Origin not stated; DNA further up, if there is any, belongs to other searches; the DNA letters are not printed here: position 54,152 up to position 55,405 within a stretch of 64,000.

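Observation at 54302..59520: PspF-like sigma-54 activator flanked by two paralogous UAS + -24/-12 promoter cassettes, one fused to a decayed gene start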

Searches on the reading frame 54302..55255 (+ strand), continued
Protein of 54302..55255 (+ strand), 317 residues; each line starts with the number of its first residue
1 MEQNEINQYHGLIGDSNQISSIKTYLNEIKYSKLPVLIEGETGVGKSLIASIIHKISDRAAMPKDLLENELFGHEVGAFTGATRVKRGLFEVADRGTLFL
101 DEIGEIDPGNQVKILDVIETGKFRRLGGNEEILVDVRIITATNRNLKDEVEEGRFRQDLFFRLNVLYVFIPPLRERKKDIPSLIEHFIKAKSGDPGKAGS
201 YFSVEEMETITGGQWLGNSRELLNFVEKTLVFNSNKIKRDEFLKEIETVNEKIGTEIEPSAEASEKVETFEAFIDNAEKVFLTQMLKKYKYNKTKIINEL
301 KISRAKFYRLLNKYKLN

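Call 9: find_homologous_proteins(query=window:54302-55255:+, max_evalue=1e-30)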
Query window:54302-55255:+ (317 aa): 7986 proteins with E <= 1e-30 among 8000 candidates; the best 120 are listed.
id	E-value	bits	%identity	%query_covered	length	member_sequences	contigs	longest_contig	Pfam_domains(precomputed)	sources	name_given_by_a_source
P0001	3.9e-201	685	100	100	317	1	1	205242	PF00158.33,PF25601.2,PF14532.13,PF07728.21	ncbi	-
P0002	3.1e-196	669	97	100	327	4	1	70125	PF00158.33,PF25601.2,PF14532.13,PF07728.21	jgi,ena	jgi:transcriptional regulator with PAS, ATPase and Fis domain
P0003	1.9e-164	565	83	100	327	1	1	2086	PF00158.33,PF07724.21,PF25601.2,PF14532.13,PF07728.21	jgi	jgi:transcriptional regulator with PAS, ATPase and Fis domain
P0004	1.1e-163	562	83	100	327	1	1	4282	PF00158.33,PF07724.21,PF25601.2,PF00004.36,PF14532.13,PF07728.21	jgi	jgi:transcriptional regulator with PAS, ATPase and Fis domain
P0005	6.6e-162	556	100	81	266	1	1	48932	PF00158.33,PF25601.2,PF14532.13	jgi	-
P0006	1.8e-152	525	79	100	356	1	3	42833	PF00158.33,PF25601.2,PF00004.36,PF14532.13,PF07728.21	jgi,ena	jgi:DNA-binding NtrC family response regulator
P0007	2.5e-152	525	78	100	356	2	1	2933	PF00158.33,PF25601.2,PF00004.36,PF14532.13,PF07728.21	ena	-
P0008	2.9e-150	518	78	100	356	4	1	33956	PF00158.33,PF25601.2,PF00004.36,PF14532.13,PF07728.21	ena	-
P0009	2.6e-144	499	83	89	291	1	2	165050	PF00158.33,PF25601.2,PF14532.13,PF07728.21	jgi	jgi:transcriptional regulator with PAS, ATPase and Fis domain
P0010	7.1e-143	494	75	100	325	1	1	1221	PF00158.33,PF25601.2,PF00004.36,PF14532.13,PF07728.21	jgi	jgi:transcriptional regulator with PAS, ATPase and Fis domain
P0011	3.0e-136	472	71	97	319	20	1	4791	PF00158.33,PF25601.2,PF00004.36,PF14532.13,PF07728.21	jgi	jgi:two-component system response regulator AtoC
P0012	4.9e-136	471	70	100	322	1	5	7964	PF00158.33,PF25601.2,PF14532.13,PF07728.21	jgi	jgi:transcriptional regulator with PAS, ATPase and Fis domain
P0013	4.4e-133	462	70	99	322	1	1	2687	PF00158.33,PF07724.21,PF25601.2,PF00004.36,PF14532.13,PF07728.21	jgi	jgi:transcriptional regulator with PAS, ATPase and Fis domain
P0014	8.6e-128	444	68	97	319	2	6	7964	PF00158.33,PF07724.21,PF25601.2,PF00004.36,PF14532.13,PF07728.21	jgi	jgi:transcriptional regulator with PAS, ATPase and Fis domain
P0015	5.6e-125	435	65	100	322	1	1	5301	PF00158.33,PF07724.21,PF25601.2,PF02954.26,PF00004.36,PF14532.13,PF07728.21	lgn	-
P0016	3.3e-124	433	65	99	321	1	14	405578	PF00158.33,PF25601.2,PF14532.13,PF07728.21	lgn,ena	-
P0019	3.0e-82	295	49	97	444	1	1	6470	PF00158.33,PF25601.2,PF02954.26,PF00004.36,PF14532.13,PF07728.21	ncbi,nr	ncbi:MAG: sigma 54-interacting transcriptional regulator [Candidatus Goldbacteria bacterium]|nr:sigm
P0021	5.5e-77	278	47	100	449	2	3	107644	PF00158.33,PF25601.2,PF02954.26,PF18024.8,PF00004.36,PF14532.13,PF07728.21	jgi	jgi:DNA-binding NtrC family response regulator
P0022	4.2e-75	271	46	97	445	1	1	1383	PF00158.33,PF25601.2,PF02954.26,PF00004.36,PF14532.13,PF07728.21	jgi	-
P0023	2.6e-73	266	47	96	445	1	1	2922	PF00158.33,PF25601.2,PF02954.26,PF14532.13,PF07728.21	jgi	jgi:DNA-binding NtrC family response regulator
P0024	2.9e-73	265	47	97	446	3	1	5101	PF00158.33,PF25601.2,PF02954.26,PF00493.30,PF00004.36,PF14532.13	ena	-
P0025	6.1e-73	264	47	96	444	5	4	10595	PF00158.33,PF25601.2,PF02954.26,PF00493.30,PF00004.36,PF14532.13,PF07728.21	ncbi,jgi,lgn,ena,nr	ncbi:MAG TPA: sigma-54 dependent transcriptional regulator [Candidatus Goldiibacteriota bacterium]|n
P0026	5.1e-71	258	45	97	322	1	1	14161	PF00158.33,PF25601.2,PF02954.26,PF00004.36,PF14532.13,PF07728.21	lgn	-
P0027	8.2e-71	257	46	97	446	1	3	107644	PF00158.33,PF25601.2,PF02954.26,PF14532.13,PF07728.21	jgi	jgi:transcriptional regulator with PAS, ATPase and Fis domain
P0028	1.1e-68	250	45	96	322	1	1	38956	PF00158.33,PF25601.2,PF14532.13,PF07728.21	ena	-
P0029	2.0e-68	249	43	98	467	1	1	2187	PF00158.33,PF07724.21,PF25601.2,PF02954.26,PF18024.8,PF00004.36,PF14532.13,PF07728.21,PF00072.31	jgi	jgi:DNA-binding NtrC family response regulator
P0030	9.9e-68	247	43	97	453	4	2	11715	PF00158.33,PF25601.2,PF02954.26,PF00004.36,PF14532.13,PF07728.21,PF00072.31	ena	-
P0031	4.5e-67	245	42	98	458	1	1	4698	PF00158.33,PF07724.21,PF25601.2,PF02954.26,PF00004.36,PF14532.13,PF07728.21,PF00072.31,PF13191.13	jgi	jgi:DNA-binding NtrC family response regulator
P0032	3.6e-66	242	45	96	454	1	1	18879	PF00158.33,PF13384.13,PF25601.2,PF02954.26,PF14532.13,PF07728.21,PF00072.31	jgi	-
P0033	9.6e-66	241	45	96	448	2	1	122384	PF00158.33,PF25601.2,PF02954.26,PF00004.36,PF14532.13,PF07728.21,PF00072.31,PF01078.28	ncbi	-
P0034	1.5e-65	240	43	98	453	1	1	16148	PF00158.33,PF07724.21,PF25601.2,PF02954.26,PF14532.13,PF07728.21,PF00072.31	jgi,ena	-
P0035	2.1e-65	240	43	98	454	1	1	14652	PF00158.33,PF25601.2,PF02954.26,PF18024.8,PF14532.13,PF07728.21,PF00072.31,PF01078.28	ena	-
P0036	4.1e-65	239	42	96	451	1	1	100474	PF00158.33,PF25601.2,PF02954.26,PF14532.13,PF07728.21,PF00072.31,PF01078.28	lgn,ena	-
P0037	1.9e-64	236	43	97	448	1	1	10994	PF00158.33,PF07724.21,PF25601.2,PF02954.26,PF00004.36,PF14532.13,PF07728.21,PF00072.31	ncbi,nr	ncbi:MAG: sigma-54-dependent Fis family transcriptional regulator [Nitrospinota bacterium]|nr:MAG: s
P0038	2.8e-64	236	43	99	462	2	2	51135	PF00158.33,PF25601.2,PF02954.26,PF18024.8,PF14532.13,PF07728.21,PF00072.31,PF01078.28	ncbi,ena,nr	ncbi:MAG TPA: sigma-54 dependent transcriptional regulator [Kiritimatiellia bacterium]|nr:sigma-54 d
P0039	4.0e-64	235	44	96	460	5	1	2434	PF00158.33,PF07724.21,PF25601.2,PF02954.26,PF14532.13,PF07728.21,PF00072.31,PF01078.28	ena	-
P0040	5.6e-64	235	42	99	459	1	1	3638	PF00158.33,PF25601.2,PF02954.26,PF18024.8,PF14532.13,PF07728.21,PF00072.31,PF01078.28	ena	-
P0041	5.8e-64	235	43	96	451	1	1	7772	PF00158.33,PF25601.2,PF02954.26,PF14532.13,PF07728.21,PF00072.31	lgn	-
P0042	1.2e-63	234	41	99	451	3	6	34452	PF00158.33,PF25601.2,PF02954.26,PF18024.8,PF14532.13,PF07728.21,PF00072.31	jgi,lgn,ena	jgi:two-component system, NtrC family, response regulator AtoC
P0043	1.3e-63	234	43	97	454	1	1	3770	PF00158.33,PF25601.2,PF02954.26,PF14532.13,PF07728.21,PF00072.31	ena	-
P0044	1.5e-63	233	43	96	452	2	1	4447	PF00158.33,PF25601.2,PF02954.26,PF18024.8,PF14532.13,PF07728.21,PF00072.31,PF01078.28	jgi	jgi:DNA-binding NtrC family response regulator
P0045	1.5e-63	233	42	98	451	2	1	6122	PF00158.33,PF25601.2,PF02954.26,PF00004.36,PF14532.13,PF07728.21,PF00072.31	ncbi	ncbi:MAG: sigma-54-dependent transcriptional regulator [bacterium]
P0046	1.6e-63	233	44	96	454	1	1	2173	PF00158.33,PF13384.13,PF25601.2,PF02954.26,PF18024.8,PF14532.13,PF07728.21,PF00072.31,PF01078.28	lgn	-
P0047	1.9e-63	233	43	96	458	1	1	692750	PF00158.33,PF25601.2,PF02954.26,PF18024.8,PF14532.13,PF07728.21,PF00072.31,PF01078.28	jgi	-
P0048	2.0e-63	233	43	96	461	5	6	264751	PF00158.33,PF25601.2,PF02954.26,PF18024.8,PF14532.13,PF07728.21,PF00072.31,PF01078.28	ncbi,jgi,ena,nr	ncbi:MAG TPA: sigma-54 dependent transcriptional regulator [Kiritimatiellia bacterium]|nr:sigma-54 d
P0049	2.0e-63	233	44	97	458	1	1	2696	PF00158.33,PF25601.2,PF02954.26,PF18024.8,PF14532.13,PF07728.21,PF00072.31,PF01078.28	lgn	-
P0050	2.1e-63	233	43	97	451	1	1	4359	PF00158.33,PF25601.2,PF02954.26,PF00004.36,PF14532.13,PF07728.21,PF00072.31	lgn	-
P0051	3.8e-63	232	43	97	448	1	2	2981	PF00158.33,PF07724.21,PF25601.2,PF02954.26,PF00004.36,PF14532.13,PF07728.21,PF00072.31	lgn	-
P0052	4.3e-63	232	42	98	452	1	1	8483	PF00158.33,PF25601.2,PF02954.26,PF00004.36,PF14532.13,PF07728.21,PF00072.31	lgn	-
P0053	4.4e-63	232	43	97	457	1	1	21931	PF00158.33,PF07724.21,PF25601.2,PF02954.26,PF14532.13,PF07728.21,PF00072.31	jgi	-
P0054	4.6e-63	232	42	97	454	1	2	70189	PF00158.33,PF25601.2,PF02954.26,PF14532.13,PF07728.21,PF00072.31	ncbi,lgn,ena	-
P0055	4.6e-63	232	42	97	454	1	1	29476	PF00158.33,PF25601.2,PF02954.26,PF14532.13,PF07728.21,PF00072.31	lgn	-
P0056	4.9e-63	232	43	96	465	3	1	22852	PF00158.33,PF07724.21,PF25601.2,PF02954.26,PF00004.36,PF14532.13,PF07728.21,PF00072.31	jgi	jgi:two-component system response regulator AtoC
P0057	5.2e-63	232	43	99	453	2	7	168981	PF00158.33,PF25601.2,PF02954.26,PF14532.13,PF07728.21,PF00072.31,PF01078.28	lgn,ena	-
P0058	5.9e-63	232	42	96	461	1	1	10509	PF00158.33,PF25601.2,PF02954.26,PF18024.8,PF14532.13,PF07728.21,PF00072.31,PF01078.28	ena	-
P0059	6.2e-63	231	43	97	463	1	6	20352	PF00158.33,PF25601.2,PF02954.26,PF14532.13,PF07728.21,PF00072.31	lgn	-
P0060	7.0e-63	231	42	98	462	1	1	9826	PF00158.33,PF07724.21,PF25601.2,PF02954.26,PF14532.13,PF07728.21,PF00072.31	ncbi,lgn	ncbi:MAG: sigma-54 dependent transcriptional regulator [Bacteroidota bacterium]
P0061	1.1e-62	231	43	97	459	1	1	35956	PF00158.33,PF25601.2,PF02954.26,PF14532.13,PF07728.21,PF00072.31,PF01078.28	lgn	-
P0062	1.3e-62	230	42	96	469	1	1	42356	PF00158.33,PF25601.2,PF02954.26,PF14532.13,PF07728.21,PF00072.31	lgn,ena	-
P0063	1.3e-62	230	42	98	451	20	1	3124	PF00158.33,PF25601.2,PF02954.26,PF00004.36,PF14532.13,PF07728.21,PF00072.31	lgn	-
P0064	1.4e-62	230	44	96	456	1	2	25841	PF00158.33,PF25601.2,PF02954.26,PF18024.8,PF14532.13,PF07728.21,PF00072.31,PF01078.28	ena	-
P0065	1.5e-62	230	42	98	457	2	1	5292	PF00158.33,PF25601.2,PF02954.26,PF14532.13,PF07728.21,PF00072.31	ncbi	-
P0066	1.5e-62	230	42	98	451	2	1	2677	PF00158.33,PF25601.2,PF02954.26,PF00004.36,PF14532.13,PF07728.21,PF00072.31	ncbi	-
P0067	1.6e-62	230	42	96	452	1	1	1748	PF00158.33,PF25601.2,PF02954.26,PF18024.8,PF14532.13,PF07728.21,PF00072.31,PF01078.28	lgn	-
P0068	1.6e-62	230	42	98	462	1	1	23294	PF00158.33,PF07724.21,PF25601.2,PF02954.26,PF14532.13,PF07728.21,PF00072.31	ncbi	ncbi:MAG: sigma-54 dependent transcriptional regulator [Bacteroidota bacterium]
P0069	2.1e-62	230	42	98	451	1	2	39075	PF00158.33,PF07724.21,PF25601.2,PF02954.26,PF00004.36,PF14532.13,PF07728.21,PF00072.31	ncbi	-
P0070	2.2e-62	230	42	97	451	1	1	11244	PF00158.33,PF25601.2,PF02954.26,PF00004.36,PF14532.13,PF07728.21,PF00072.31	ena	-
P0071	3.1e-62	229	42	98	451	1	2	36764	PF00158.33,PF25601.2,PF02954.26,PF00004.36,PF14532.13,PF07728.21,PF00072.31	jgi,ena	-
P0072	3.1e-62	229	41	97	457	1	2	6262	PF00158.33,PF25601.2,PF02954.26,PF18024.8,PF14532.13,PF07728.21,PF00072.31,PF01078.28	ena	-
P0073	4.9e-62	229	42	98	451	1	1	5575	PF00158.33,PF25601.2,PF02954.26,PF18024.8,PF00004.36,PF14532.13,PF07728.21,PF00072.31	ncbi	-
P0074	4.9e-62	229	42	98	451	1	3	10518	PF00158.33,PF25601.2,PF02954.26,PF18024.8,PF00004.36,PF14532.13,PF07728.21,PF00072.31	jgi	-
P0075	5.8e-62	228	43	96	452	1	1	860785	PF00158.33,PF25601.2,PF02954.26,PF18024.8,PF14532.13,PF07728.21,PF00072.31,PF01078.28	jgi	jgi:DNA-binding NtrC family response regulator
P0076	6.0e-62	228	43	96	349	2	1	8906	PF00158.33,PF25601.2,PF02954.26,PF14532.13,PF07728.21,PF01078.28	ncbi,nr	ncbi:MAG: sigma-54 dependent transcriptional regulator, partial [Planctomycetota bacterium]|nr:sigma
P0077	6.4e-62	228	43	95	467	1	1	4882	PF00158.33,PF25601.2,PF02954.26,PF00004.36,PF14532.13,PF07728.21,PF00072.31,PF01078.28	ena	-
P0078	6.7e-62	228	42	98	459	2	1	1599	PF00158.33,PF25601.2,PF02954.26,PF14532.13,PF07728.21,PF00072.31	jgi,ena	-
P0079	1.2e-61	227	42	99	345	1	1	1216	PF00158.33,PF25601.2,PF02954.26,PF18024.8,PF14532.13,PF07728.21,PF01078.28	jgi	jgi:DNA-binding NtrC family response regulator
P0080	1.3e-61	227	41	99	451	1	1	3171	PF00158.33,PF25601.2,PF02954.26,PF18024.8,PF14532.13,PF07728.21,PF00072.31,PF01078.28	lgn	-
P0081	1.4e-61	227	41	99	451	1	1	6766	PF00158.33,PF25601.2,PF02954.26,PF18024.8,PF14532.13,PF07728.21,PF00072.31,PF01078.28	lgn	-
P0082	1.6e-61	227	42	99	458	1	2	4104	PF00158.33,PF25601.2,PF02954.26,PF14532.13,PF07728.21,PF00072.31,PF01078.28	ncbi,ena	-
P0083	1.6e-61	227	42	99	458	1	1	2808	PF00158.33,PF25601.2,PF02954.26,PF14532.13,PF07728.21,PF00072.31,PF01078.28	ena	-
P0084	1.7e-61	227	42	97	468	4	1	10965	PF00158.33,PF25601.2,PF02954.26,PF00004.36,PF14532.13,PF07728.21,PF00072.31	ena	-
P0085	1.7e-61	227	42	98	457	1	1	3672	PF00158.33,PF25601.2,PF02954.26,PF14532.13,PF07728.21,PF00072.31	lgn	-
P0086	1.8e-61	227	42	99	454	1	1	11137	PF00158.33,PF25601.2,PF02954.26,PF14532.13,PF07728.21,PF00072.31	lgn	-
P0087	2.2e-61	226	42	99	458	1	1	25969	PF00158.33,PF25601.2,PF02954.26,PF18024.8,PF14532.13,PF07728.21,PF00072.31,PF01078.28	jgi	-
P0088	2.3e-61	226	42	92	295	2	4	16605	PF00158.33,PF25601.2,PF02954.26,PF14532.13,PF07728.21,PF01078.28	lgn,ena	-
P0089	2.5e-61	226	43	96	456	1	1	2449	PF00158.33,PF25601.2,PF02954.26,PF14532.13,PF07728.21,PF00072.31,PF01078.28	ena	-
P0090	2.5e-61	226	41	98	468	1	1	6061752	PF00158.33,PF25601.2,PF02954.26,PF14532.13,PF07728.21,PF00072.31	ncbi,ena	-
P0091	2.7e-61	226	42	99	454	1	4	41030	PF00158.33,PF25601.2,PF02954.26,PF14532.13,PF07728.21,PF00072.31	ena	-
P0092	2.8e-61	226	39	97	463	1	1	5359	PF00158.33,PF25601.2,PF02954.26,PF14532.13,PF07728.21,PF00072.31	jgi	jgi:DNA-binding NtrC family response regulator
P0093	3.1e-61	226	43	96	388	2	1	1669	PF00158.33,PF25601.2,PF02954.26,PF14532.13,PF07728.21,PF01078.28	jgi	jgi:DNA-binding NtrC family response regulator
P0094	3.4e-61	226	43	98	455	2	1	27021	PF00158.33,PF07724.21,PF25601.2,PF02954.26,PF14532.13,PF07728.21,PF00072.31,PF13191.13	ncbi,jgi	-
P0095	3.5e-61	226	42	97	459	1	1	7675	PF00158.33,PF07724.21,PF25601.2,PF02954.26,PF00004.36,PF14532.13,PF07728.21,PF00072.31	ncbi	-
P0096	3.8e-61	226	40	97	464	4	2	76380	PF00158.33,PF25601.2,PF02954.26,PF18024.8,PF14532.13,PF07728.21,PF00072.31,PF01078.28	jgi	-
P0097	4.1e-61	225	44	97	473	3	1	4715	PF00158.33,PF07724.21,PF25601.2,PF02954.26,PF14532.13,PF07728.21,PF00072.31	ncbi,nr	ncbi:MAG TPA: sigma-54 dependent transcriptional regulator [Spirochaetia bacterium]|nr:sigma-54 depe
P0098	4.1e-61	225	43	97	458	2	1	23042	PF00158.33,PF25601.2,PF02954.26,PF18024.8,PF14532.13,PF07728.21,PF00072.31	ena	-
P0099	4.3e-61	225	41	96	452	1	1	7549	PF00158.33,PF25601.2,PF02954.26,PF14532.13,PF07728.21,PF00072.31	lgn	-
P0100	4.8e-61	225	41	97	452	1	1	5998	PF00158.33,PF07724.21,PF25601.2,PF02954.26,PF14532.13,PF07728.21,PF00072.31,PF01078.28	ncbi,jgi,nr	ncbi:MAG: sigma-54 dependent transcriptional regulator [Treponema sp.]|jgi:DNA-binding NtrC family r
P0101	5.3e-61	225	42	97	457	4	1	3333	PF00158.33,PF25601.2,PF02954.26,PF13245.13,PF14532.13,PF07728.21,PF01078.28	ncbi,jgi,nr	ncbi:MAG: hypothetical protein ACD_62C00408G0002 [uncultured bacterium]|nr:MAG: hypothetical protein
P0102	5.8e-61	225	41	98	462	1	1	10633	PF00158.33,PF07724.21,PF25601.2,PF02954.26,PF00004.36,PF14532.13,PF07728.21,PF00072.31,PF01078.28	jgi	-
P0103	6.2e-61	225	40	97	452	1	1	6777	PF00158.33,PF07724.21,PF25601.2,PF02954.26,PF14532.13,PF07728.21,PF00072.31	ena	-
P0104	6.5e-61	225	41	99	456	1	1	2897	PF00158.33,PF25601.2,PF02954.26,PF14532.13,PF07728.21,PF00072.31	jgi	jgi:two-component system response regulator AtoC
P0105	6.6e-61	225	42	96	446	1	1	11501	PF00158.33,PF07724.21,PF25601.2,PF02954.26,PF14532.13,PF07728.21,PF00072.31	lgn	-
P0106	6.6e-61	225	42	99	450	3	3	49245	PF00158.33,PF25601.2,PF02954.26,PF14532.13,PF07728.21,PF00072.31,PF01078.28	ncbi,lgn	-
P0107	6.9e-61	225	40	96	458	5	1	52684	PF00158.33,PF07724.21,PF25601.2,PF02954.26,PF00004.36,PF14532.13,PF07728.21,PF00072.31,PF01078.28,PF13191.13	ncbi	-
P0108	6.9e-61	225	42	98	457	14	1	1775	PF00158.33,PF25601.2,PF02954.26,PF14532.13,PF07728.21,PF00072.31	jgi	jgi:two-component system, NtrC family, response regulator AtoC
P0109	7.2e-61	225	40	99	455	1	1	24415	PF00158.33,PF25601.2,PF02954.26,PF18024.8,PF14532.13,PF07728.21,PF00072.31,PF01078.28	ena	-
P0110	7.4e-61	225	43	90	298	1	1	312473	PF00158.33,PF25601.2,PF02954.26,PF18024.8,PF14532.13,PF07728.21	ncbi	ncbi:MAG: sigma-54 dependent transcriptional regulator [bacterium]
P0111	7.6e-61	225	42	98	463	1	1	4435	PF00158.33,PF25601.2,PF02954.26,PF14532.13,PF07728.21,PF00072.31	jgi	jgi:two-component system response regulator AtoC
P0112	7.7e-61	225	42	96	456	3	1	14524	PF00158.33,PF25601.2,PF02954.26,PF18024.8,PF14532.13,PF07728.21,PF00072.31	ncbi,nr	ncbi:MAG: sigma-54-dependent Fis family transcriptional regulator [Verrucomicrobia bacterium]|nr:MAG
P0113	7.8e-61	225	41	97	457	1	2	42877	PF00158.33,PF25601.2,PF02954.26,PF14532.13,PF07728.21,PF00072.31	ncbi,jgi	jgi:two-component system response regulator AtoC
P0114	8.3e-61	224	40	99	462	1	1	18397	PF00158.33,PF25601.2,PF02954.26,PF14532.13,PF07728.21,PF00072.31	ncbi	-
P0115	8.8e-61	224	43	96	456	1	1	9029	PF00158.33,PF25601.2,PF02954.26,PF14532.13,PF07728.21,PF00072.31,PF01078.28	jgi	-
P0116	9.0e-61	224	41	99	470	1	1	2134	PF00158.33,PF25601.2,PF02954.26,PF14532.13,PF07728.21,PF00072.31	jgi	jgi:two-component system NtrC family response regulator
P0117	9.5e-61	224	42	96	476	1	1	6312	PF00158.33,PF25601.2,PF02954.26,PF14532.13,PF07728.21,PF00072.31,PF01078.28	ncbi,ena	-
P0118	9.7e-61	224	43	97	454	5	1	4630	PF00158.33,PF07724.21,PF25601.2,PF02954.26,PF00004.36,PF14532.13,PF07728.21,PF00072.31,PF13191.13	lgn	-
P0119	1.0e-60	224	42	97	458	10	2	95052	PF00158.33,PF25601.2,PF02954.26,PF18024.8,PF00004.36,PF14532.13,PF07728.21,PF00072.31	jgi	jgi:nitrogen regulation protein NR(I)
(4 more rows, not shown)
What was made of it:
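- On Bacterial enhancer-binding protein (bEBP): Two of the aligned homologues (P0015 and P0026) carry a precomputed PF02954 hit (call 9).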

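Call 12: find_encoding_contigs(protein=P0002, flank=10000, max_places=3)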
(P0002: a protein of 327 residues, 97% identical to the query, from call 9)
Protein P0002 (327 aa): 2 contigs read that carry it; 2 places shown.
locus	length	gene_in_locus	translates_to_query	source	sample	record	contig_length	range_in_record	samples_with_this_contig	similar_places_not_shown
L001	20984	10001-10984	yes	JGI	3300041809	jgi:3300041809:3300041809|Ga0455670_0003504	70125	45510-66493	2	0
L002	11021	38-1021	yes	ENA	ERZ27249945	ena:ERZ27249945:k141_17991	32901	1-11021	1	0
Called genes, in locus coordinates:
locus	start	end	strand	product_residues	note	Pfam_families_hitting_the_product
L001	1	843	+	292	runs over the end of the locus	PF00005:ABC_tran, PF13304:AAA_21 (faint)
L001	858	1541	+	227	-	PF00005:ABC_tran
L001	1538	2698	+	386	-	PF01979:Amidohydro_1, PF07969:Amidohydro_3 (weak)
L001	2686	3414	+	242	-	PF00149:Metallophos, PF12850:Metallophos_2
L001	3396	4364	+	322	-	PF01261:AP_endonuc_2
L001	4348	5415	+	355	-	PF00180:Iso_dh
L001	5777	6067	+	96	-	PF09723:Zn_ribbon_8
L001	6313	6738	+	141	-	-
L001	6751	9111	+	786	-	PF01663:Phosphodiest, PF03372:Exo_endo_phos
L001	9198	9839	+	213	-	-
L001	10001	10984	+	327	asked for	PF00158:Sigma54_activat, PF14532:Sigma54_activ_2, PF07728:AAA_5 (weak), PF25601:AAA_lid_14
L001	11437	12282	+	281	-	PF11999:Ice_binding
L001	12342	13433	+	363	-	PF05736:OprF (weak), PF13505:OMP_b-brl, PF00691:OmpA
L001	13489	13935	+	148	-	-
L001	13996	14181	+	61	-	PF00301:Rubredoxin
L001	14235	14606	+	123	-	PF00072:Response_reg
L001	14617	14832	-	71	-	-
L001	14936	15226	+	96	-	-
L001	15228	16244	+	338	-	PF01734:Patatin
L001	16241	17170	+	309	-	-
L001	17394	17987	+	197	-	-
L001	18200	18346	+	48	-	-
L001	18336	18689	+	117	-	PF00072:Response_reg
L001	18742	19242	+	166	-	-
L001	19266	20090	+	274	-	PF11999:Ice_binding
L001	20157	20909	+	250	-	-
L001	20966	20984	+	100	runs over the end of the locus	-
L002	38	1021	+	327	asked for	PF00158:Sigma54_activat, PF14532:Sigma54_activ_2, PF07728:AAA_5 (weak), PF25601:AAA_lid_14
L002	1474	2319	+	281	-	PF11999:Ice_binding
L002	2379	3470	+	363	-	PF05736:OprF (weak), PF13505:OMP_b-brl, PF00691:OmpA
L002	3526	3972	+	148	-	-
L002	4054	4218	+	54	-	PF00301:Rubredoxin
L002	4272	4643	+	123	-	PF00072:Response_reg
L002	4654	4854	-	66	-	-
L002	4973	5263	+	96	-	-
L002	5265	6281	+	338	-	PF01734:Patatin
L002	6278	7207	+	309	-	-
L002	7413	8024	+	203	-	-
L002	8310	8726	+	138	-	PF00072:Response_reg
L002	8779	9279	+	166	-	-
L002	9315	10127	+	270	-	PF11999:Ice_binding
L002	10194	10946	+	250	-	-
